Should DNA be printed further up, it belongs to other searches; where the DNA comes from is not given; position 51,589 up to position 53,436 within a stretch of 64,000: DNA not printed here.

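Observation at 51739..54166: Two translationally coupled membrane proteins carrying three paralogous TM plus hexapeptide-repeat modules, resembling the C-terminal polymerase part of Pls-type synthetases without A/T domains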

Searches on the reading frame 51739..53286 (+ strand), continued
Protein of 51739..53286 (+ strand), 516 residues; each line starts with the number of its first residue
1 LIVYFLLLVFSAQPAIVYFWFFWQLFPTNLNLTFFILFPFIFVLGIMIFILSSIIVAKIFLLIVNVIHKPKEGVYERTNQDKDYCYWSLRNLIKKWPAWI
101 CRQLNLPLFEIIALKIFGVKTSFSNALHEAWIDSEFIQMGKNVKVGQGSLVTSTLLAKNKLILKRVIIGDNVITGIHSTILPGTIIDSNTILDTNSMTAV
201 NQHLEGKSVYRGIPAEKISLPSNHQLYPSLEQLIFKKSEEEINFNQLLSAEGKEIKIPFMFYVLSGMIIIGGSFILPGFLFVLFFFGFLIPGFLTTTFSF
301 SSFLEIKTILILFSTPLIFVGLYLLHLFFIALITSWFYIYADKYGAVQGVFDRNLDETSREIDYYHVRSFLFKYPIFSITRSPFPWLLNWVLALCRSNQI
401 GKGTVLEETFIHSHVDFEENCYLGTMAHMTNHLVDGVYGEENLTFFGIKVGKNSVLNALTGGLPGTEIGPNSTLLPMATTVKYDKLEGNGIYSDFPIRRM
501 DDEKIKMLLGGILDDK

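Call 35: list_cluster_members(proteins=[P0194, P0251, P0232, P0123, P0140, P0125, P0137, P0128, P0186, P0158])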
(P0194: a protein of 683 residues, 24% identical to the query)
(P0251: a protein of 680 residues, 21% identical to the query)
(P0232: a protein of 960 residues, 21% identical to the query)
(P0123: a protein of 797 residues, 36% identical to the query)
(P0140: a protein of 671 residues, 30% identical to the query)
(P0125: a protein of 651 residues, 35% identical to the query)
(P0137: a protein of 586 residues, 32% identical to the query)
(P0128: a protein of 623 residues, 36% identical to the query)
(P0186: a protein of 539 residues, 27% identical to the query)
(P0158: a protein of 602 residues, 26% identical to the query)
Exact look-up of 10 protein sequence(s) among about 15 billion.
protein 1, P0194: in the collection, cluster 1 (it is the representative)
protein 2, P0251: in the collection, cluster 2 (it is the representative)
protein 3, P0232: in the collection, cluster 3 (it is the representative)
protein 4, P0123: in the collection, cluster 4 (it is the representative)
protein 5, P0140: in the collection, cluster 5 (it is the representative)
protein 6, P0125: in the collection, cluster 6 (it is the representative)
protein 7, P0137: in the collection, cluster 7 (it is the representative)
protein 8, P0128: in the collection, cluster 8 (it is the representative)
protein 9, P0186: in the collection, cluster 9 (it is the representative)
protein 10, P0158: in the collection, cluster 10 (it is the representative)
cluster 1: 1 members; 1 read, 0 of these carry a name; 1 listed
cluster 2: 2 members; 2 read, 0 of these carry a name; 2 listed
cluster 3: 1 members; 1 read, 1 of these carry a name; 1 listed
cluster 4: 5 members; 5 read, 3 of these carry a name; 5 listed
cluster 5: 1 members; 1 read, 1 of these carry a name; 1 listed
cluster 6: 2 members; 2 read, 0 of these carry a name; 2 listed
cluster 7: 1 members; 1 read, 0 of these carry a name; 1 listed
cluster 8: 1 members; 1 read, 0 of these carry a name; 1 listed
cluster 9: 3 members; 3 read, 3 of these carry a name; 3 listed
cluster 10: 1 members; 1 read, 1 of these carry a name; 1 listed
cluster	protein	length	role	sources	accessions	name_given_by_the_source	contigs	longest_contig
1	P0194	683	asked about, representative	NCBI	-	-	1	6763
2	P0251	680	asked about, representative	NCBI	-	-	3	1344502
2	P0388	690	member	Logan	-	-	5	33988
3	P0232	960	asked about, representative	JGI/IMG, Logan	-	short-subunit dehydrogenase/acetyltransferase-like isoleucine patch superfamily enzyme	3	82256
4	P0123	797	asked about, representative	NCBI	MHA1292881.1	MAG: hypothetical protein ACTSQJ_09465 [Promethearchaeota archaeon]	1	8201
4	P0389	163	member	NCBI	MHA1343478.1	MAG: hypothetical protein ACTSQG_05800, partial [Promethearchaeota archaeon]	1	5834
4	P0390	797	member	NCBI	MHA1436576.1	MAG: hypothetical protein ACTSPD_03290 [Promethearchaeota archaeon]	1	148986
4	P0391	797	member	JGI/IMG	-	-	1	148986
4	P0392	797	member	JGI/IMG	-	-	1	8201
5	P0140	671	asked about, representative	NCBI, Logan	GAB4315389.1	MAG: hypothetical protein Kow0069_17240 [Promethearchaeota archaeon]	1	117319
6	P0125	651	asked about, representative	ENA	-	-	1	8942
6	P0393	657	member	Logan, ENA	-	-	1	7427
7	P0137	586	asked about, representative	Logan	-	-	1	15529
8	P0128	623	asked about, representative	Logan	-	-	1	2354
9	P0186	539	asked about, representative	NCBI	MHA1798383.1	MAG: hypothetical protein ACTSVY_08030 [Candidatus Helarchaeota archaeon]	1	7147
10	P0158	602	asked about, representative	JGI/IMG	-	hypothetical protein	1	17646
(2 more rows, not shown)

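Call 38: find_related_loci(query=A4, collection=genome_contigs, flank=9000)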
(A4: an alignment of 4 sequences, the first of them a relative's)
Query A4 (680 aa) in genome_contigs; peptide patterns used: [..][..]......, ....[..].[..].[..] (x = any residue, [..] = any of these).
81 stretches matched a pattern; 38 encode a relative of the query (tblastn E <= 1e-3); 38 distinct loci.
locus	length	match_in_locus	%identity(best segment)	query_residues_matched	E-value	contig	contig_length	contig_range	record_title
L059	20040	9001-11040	100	1-680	0e+0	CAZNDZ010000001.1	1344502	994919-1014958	MAG TPA_asm: uncultured Planctomycetales bacterium isolate SRP219642_co4_309 genome assembly, contig: NODE_1_length_1344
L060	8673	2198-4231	71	1-680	0e+0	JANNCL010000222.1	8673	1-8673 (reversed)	MAG: Candidatus Omnitrophota bacterium isolate OTE_78_metabat_191 OTE_78_k141_265933, whole genome shotgun sequence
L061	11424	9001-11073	45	1-677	0e+0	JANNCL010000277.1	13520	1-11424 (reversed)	MAG: Candidatus Omnitrophota bacterium isolate OTE_78_metabat_191 OTE_78_k141_3831753, whole genome shotgun sequence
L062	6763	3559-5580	42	33-678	5e-164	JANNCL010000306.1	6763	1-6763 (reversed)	MAG: Candidatus Omnitrophota bacterium isolate OTE_78_metabat_191 OTE_78_k141_2394250, whole genome shotgun sequence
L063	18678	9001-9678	39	1-678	2e-43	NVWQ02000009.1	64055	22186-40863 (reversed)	MAG: Methylophaga sp. isolate NORP33 10689, whole genome shotgun sequence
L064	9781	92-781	40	1-679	2e-40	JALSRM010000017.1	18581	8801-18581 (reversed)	MAG: Gammaproteobacteria bacterium isolate 356-308_metabat1_scaf2bin.068 356-308_scaffold_1696_c1, whole genome shotgun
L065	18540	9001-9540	39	49-678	2e-25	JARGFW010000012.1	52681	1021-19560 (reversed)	MAG: Deferrisomatales bacterium isolate C14-16 NODE_296_length_52681_cov_7.650116, whole genome shotgun sequence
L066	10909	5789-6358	26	39-680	1e-11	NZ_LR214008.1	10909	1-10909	Hyella patelloides LEGE 07179 isolate 1, whole genome shotgun sequence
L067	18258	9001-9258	52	132-676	6e-10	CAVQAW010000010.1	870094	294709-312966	MAG: uncultured Flavobacteriaceae bacterium isolate MFD09964.bin.1.53 genome assembly, contig: contig_7364, whole genome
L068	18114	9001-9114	68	176-673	2e-9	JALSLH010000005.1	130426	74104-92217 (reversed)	MAG: Methylophaga sp. isolate 355-202_metabat1_scaf2bin.068_VB 355-202_scaffold_11_c1, whole genome shotgun sequence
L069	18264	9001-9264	34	130-453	3e-9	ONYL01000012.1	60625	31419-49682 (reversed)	uncultured Prevotella sp. isolate RUG753 genome assembly, contig: scaffold_399, whole genome shotgun sequence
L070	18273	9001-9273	30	132-678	3e-9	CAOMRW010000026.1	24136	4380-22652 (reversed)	MAG TPA_asm: uncultured Clostridia bacterium isolate MGBC163007 genome assembly, contig: MGBC163007.26, whole genome sho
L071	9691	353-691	31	162-674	9e-9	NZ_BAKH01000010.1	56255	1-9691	Prevotella micans DSM 21469 = JCM 16134, whole genome shotgun sequence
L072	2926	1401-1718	50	154-672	1e-8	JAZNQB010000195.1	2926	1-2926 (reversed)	MAG: Paludibacteraceae bacterium isolate T1900044829_TS20190295.MAGScoT_cleanbin_000024 SGB_2887_k141_1072721, whole gen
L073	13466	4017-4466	51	161-675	1e-8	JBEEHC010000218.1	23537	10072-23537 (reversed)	MAG: Verrucomicrobiota bacterium isolate BP_771 scaffold_4987821, whole genome shotgun sequence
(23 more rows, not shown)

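Call 41: search_protein_families(library=pfam, proteins=[L059:3936-5579:+, L059:5658-6335:+, L059:6935-8563:+, L059:11055-12278:+, L059:12241-13899:+, L059:13902-14738:+, L059:14738-15601:+, L059:15597-16427:+, L059:16400-17404:+, L060:46-2088:+], max_evalue=0.0001)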
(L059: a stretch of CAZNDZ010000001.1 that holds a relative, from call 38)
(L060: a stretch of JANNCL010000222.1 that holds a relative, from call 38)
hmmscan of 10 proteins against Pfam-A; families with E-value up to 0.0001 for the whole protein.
L059:3936-5579:+ (548 aa): 1 family
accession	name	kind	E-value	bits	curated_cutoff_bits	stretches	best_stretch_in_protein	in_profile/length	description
PF00118.29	Cpn60_TCP1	-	9.4e-81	272.4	34.3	1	23-525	1-488/490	TCP-1/cpn60 chaperonin family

L059:5658-6335:+ (226 aa): 1 family
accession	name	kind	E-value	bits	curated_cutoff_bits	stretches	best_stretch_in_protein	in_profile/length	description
PF05359.17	DUF748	-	3.9e-15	55.4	50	1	4-156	18-172/1037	Domain of Unknown Function (DUF748)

L059:6935-8563:+ (543 aa): 5 families
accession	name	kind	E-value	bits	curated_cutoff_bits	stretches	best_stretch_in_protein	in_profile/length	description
PF00005.33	ABC_tran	-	6.2e-40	137.4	25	2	18-184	2-137/137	ABC transporter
PF12848.13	ABC_tran_Xtn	-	1.9e-22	79.6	25.9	1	223-309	1-85/85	ABC transporter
PF13304.12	AAA_21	-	3e-09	37.8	27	0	30-48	2-20/304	AAA domain, putative AbiEii toxin, Type IV TA system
PF02463.25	SMC_N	-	4.9e-06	26.6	40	0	28-45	25-42/220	RecF/RecN/SMC N terminal domain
PF13238.12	AAA_18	-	8.2e-05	23.5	29.4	0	32-71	3-44/128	AAA domain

L059:11055-12278:+ (408 aa): 1 family
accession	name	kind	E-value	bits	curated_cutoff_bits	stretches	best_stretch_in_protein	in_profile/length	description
PF06722.18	EryCIII-like_C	-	1.1e-07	32.3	31.7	1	259-383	3-129/145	Erythromycin biosynthesis protein CIII-like, C-terminal domain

L059:12241-13899:+ (553 aa): 7 families
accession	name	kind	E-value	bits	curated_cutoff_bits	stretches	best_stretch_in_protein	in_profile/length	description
PF05199.19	GMC_oxred_C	-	1.4e-19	71.5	24.6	1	428-541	1-139/139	GMC oxidoreductase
PF00732.25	GMC_oxred_N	-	6e-13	49.5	23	1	157-331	62-217/218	GMC oxidoreductase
PF01266.30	DAO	-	1.8e-09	38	27.9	0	25-57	1-33/353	FAD dependent oxidoreductase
PF07992.20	Pyr_redox_2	-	4.2e-07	30.1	26.1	0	251-301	64-113/291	Pyridine nucleotide-disulphide oxidoreductase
PF00890.30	FAD_binding_2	-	8.1e-07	29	20.4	0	25-57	1-33/414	FAD binding domain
PF13450.12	NAD_binding_8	-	3.3e-06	27.7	21.9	1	28-57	1-30/68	NAD(P)-binding Rossmann-like domain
PF01494.25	FAD_binding_3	-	1e-05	25.4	22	0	25-65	3-43/349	FAD binding domain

L059:13902-14738:+ (279 aa): 4 families
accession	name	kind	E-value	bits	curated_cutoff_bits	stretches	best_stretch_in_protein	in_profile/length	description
PF00106.31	adh_short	-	4.4e-42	144.2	26.6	1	17-205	2-189/195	short chain dehydrogenase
PF13561.12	adh_short_C2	-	2.4e-21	76.8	27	1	22-207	1-185/236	Enoyl-(Acyl carrier protein) reductase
PF08659.16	KR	-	4e-11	43.6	22.6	1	18-182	3-166/180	KR domain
PF02719.21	Polysacc_synt_2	-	7.1e-05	22.6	20.2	0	19-215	2-173/293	Polysaccharide biosynthesis protein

L059:14738-15601:+ (288 aa): 2 families
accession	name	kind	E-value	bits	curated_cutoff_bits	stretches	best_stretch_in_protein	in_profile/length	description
PF00483.29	NTP_transferase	-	3.8e-73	246.5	21.2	1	2-238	1-243/245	Nucleotidyl transferase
PF12804.13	NTP_transf_3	-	1.1e-09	39.1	27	1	3-131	1-119/160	MobA-like NTP transferase domain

L059:15597-16427:+ (277 aa): 2 families
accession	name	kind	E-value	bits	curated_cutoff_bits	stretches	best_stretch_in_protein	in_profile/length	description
PF04321.23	RmlD_sub_bind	-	1.4e-09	37.9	27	1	31-171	38-165/287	RmlD substrate binding domain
PF01370.27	Epimerase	-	1.5e-08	34.8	20.9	1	34-152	54-169/240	NAD dependent epimerase/dehydratase family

L059:16400-17404:+ (335 aa): 8 families
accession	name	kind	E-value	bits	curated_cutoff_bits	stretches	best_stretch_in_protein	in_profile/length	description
PF16363.11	GDP_Man_Dehyd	-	9.2e-69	232.9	27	1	9-304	1-330/332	GDP-mannose 4,6 dehydratase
PF01370.27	Epimerase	-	2.3e-64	217.6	20.9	1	8-243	1-240/240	NAD dependent epimerase/dehydratase family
PF04321.23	RmlD_sub_bind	-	5e-24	85.3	27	1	7-262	2-232/287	RmlD substrate binding domain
PF02719.21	Polysacc_synt_2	-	1.1e-19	71.1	20.2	1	8-129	1-130/293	Polysaccharide biosynthesis protein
PF01073.25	3Beta_HSD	-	6.6e-19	68.4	22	1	9-226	1-224/280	3-beta hydroxysteroid dehydrogenase/isomerase family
PF07993.18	NAD_binding_4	-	1.4e-18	67.5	20.1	1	12-180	3-206/258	Male sterility protein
PF13460.12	NAD_binding_10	-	7.1e-07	29.7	27.2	1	12-178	1-143/184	NAD(P)H-binding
PF00106.31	adh_short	-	3.7e-06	27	26.6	1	7-167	2-165/195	short chain dehydrogenase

L060:46-2088:+ (681 aa): 3 families
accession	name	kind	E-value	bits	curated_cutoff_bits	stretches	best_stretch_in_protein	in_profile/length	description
PF00122.25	E1-E2_ATPase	-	2.3e-58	197.1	28.1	1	166-346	2-180/181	E1-E2 ATPase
PF00702.32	Hydrolase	-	3.2e-34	119.5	26.4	1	365-580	3-190/191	haloacid dehalogenase-like hydrolase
PF08282.18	Hydrolase_3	-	1.2e-07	32.1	20.9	1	551-613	193-255/255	haloacid dehalogenase-like hydrolase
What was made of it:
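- Bacterial stand-alone relatives sit with glycosyltransferase, Rml and dehydrogenase genes, not with monomer-supply genes (call 41).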

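Call 42: search_protein_families(library=pfam, proteins=[L060:4238-5059:+, L060:5720-6538:+, L060:6522-7232:+, L061:2105-3532:+, L061:3636-4919:+, L061:4924-5832:+, L061:5842-6684:+, L061:6725-9031:+, L062:1626-2777:+, L063:6273-8699:+], max_evalue=0.0001)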
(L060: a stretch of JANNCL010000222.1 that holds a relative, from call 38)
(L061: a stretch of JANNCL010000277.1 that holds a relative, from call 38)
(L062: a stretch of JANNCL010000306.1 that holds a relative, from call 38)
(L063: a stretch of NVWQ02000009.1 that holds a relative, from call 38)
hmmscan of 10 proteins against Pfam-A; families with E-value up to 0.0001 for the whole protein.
L060:4238-5059:+ (274 aa): 5 families
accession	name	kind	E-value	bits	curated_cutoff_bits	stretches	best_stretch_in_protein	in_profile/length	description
PF13426.13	PAS_9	-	4.8e-21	75.4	27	1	34-131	7-103/103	PAS domain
PF00196.25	GerE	-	1.4e-12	47.5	23.5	1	216-262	3-49/57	Bacterial regulatory proteins, luxR family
PF00989.32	PAS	-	5.1e-12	46.2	22.6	1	39-129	22-113/113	PAS fold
PF08448.16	PAS_4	-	4.2e-10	40.3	23.1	1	39-133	16-109/110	PAS fold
PF08447.18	PAS_3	-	2.1e-09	38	25.6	1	40-125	1-88/89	PAS fold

L060:5720-6538:+ (273 aa): 1 family
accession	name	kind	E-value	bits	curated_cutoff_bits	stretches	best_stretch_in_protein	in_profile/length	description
PF04784.19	DUF547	-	6.3e-23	81.6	27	1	82-197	5-124/125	Protein of unknown function, DUF547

L060:6522-7232:+ (237 aa): 2 families
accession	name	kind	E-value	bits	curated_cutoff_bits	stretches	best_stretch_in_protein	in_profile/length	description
PF13472.12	Lipase_GDSL_2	-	4.4e-17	63.6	32.9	1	54-222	1-178/178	GDSL-like Lipase/Acylhydrolase family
PF00657.28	Lipase_GDSL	-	4e-12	47.2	23.6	1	52-226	1-207/208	GDSL-like Lipase/Acylhydrolase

L061:2105-3532:+ (476 aa): 3 families
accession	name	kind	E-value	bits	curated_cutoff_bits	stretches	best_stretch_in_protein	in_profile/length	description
PF13347.12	MFS_2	-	3.9e-65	220.5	27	1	30-459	5-427/427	MFS/sugar transport protein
PF07690.21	MFS_1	-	1.1e-30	107.2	33.4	2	28-403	2-345/347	Major Facilitator Superfamily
PF03209.21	PUCC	-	2e-06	27.6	21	0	59-138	17-97/401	PUCC protein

L061:3636-4919:+ (428 aa): 2 families
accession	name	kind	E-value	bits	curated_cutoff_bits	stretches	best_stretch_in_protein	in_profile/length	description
PF01547.30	SBP_bac_1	-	3.2e-35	123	26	1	37-342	6-306/307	Bacterial extracellular solute-binding protein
PF13416.11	SBP_bac_8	-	2.6e-34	119.7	27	1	45-357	2-264/279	Bacterial extracellular solute-binding protein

L061:4924-5832:+ (303 aa): 1 family
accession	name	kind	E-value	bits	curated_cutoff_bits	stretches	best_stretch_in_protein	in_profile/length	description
PF00528.27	BPD_transp_1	-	7.4e-15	55.6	26.4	1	99-293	10-174/184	Binding-protein-dependent transport system inner membrane component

L061:5842-6684:+ (281 aa): 1 family
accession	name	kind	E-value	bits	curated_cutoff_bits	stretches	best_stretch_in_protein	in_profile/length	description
PF00528.27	BPD_transp_1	-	5.3e-17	62.6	26.4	1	90-274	2-182/184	Binding-protein-dependent transport system inner membrane component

L061:6725-9031:+ (769 aa): 3 families
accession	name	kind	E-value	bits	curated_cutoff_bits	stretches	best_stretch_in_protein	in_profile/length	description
PF02836.23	Glyco_hydro_2_C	-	4.7e-15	56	21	1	454-683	29-244/302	Glycosyl hydrolases family 2, TIM barrel domain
PF13174.12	TPR_6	-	3.9e-07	30.7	26.3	0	93-121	3-31/33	Tetratricopeptide repeat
PF07719.23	TPR_2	-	1.7e-06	28.1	27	0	91-121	2-32/34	Tetratricopeptide repeat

L062:1626-2777:+ (384 aa): 2 families
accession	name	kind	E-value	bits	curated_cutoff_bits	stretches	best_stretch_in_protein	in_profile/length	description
PF13480.13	Acetyltransf_6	-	3.4e-14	53.6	22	1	197-332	2-140/143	Acetyltransferase (GNAT) domain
PF04339.18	FemAB_like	-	1.4e-09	38.1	27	1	183-343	168-327/369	Peptidogalycan biosysnthesis/recognition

L063:6273-8699:+ (809 aa): 2 families
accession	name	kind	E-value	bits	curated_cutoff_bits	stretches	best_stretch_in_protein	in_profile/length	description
PF01717.24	Meth_synt_2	-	9.6e-165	548.1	21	1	479-799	1-321/324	Cobalamin-independent synthase, Catalytic domain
PF08267.18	Meth_synt_1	-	3.8e-125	418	27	2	54-362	2-311/313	Cobalamin-independent synthase, N-terminal domain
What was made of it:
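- Closest known: Uncharacterised bacterial stand-alone three-module proteins. Different: They sit beside GT1, GMC oxidoreductase, SDR and RmlA/B/D genes, or MFS_2, sugar ABC and GH2 genes (calls 41, 42).
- Bacterial relatives lie near GT1/Rml genes and MFS_2/GH2 genes (calls 41, 42).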
